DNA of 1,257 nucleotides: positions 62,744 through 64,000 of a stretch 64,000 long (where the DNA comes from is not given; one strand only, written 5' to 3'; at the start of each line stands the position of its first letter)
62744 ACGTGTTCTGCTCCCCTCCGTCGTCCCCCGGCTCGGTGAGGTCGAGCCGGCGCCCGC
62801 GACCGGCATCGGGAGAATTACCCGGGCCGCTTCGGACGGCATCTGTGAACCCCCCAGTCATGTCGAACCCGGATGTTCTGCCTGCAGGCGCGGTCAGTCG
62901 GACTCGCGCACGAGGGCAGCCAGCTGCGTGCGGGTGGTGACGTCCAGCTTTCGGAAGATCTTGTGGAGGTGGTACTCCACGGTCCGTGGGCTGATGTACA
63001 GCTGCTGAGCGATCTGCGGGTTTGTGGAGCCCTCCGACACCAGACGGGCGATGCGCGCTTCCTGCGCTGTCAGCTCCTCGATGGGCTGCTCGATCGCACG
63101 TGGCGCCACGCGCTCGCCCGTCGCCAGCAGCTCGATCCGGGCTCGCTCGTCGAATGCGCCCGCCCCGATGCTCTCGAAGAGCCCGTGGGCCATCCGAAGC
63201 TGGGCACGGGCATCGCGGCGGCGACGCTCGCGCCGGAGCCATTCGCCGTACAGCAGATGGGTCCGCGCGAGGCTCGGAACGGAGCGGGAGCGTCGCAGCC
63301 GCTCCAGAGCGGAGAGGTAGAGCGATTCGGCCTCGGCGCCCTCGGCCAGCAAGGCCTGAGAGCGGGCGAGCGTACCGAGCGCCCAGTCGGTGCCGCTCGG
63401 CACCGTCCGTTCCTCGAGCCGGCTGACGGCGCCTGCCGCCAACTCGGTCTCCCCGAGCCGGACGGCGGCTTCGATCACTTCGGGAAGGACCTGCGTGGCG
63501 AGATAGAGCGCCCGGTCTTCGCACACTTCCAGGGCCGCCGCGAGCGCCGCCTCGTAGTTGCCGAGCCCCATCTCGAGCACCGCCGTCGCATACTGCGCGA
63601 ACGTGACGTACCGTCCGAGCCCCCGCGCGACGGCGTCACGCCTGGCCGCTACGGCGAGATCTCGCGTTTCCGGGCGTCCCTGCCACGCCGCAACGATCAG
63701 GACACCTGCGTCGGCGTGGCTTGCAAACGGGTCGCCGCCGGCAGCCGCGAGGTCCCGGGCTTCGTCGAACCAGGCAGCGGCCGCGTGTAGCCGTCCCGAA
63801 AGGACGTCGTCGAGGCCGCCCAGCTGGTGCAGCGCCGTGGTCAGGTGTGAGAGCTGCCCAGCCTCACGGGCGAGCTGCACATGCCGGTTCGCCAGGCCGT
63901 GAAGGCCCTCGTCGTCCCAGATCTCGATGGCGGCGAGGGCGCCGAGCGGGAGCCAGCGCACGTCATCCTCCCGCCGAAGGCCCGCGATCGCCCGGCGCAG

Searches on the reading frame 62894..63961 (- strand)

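Call 58: search_protein_families(library=pfam, proteins=[window:62894-63961:-], max_evalue=0.0001)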
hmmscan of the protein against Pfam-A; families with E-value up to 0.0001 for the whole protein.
window:62894-63961:- (355 aa): 2 families
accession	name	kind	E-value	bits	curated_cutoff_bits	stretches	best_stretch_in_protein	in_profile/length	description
PF00196.25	GerE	-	5.4e-16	58.4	23.5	1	296-350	2-56/57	Bacterial regulatory proteins, luxR family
PF08281.18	Sigma70_r4_2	-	2.3e-05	24.4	25.7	1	290-339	4-54/54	Sigma-70, region 4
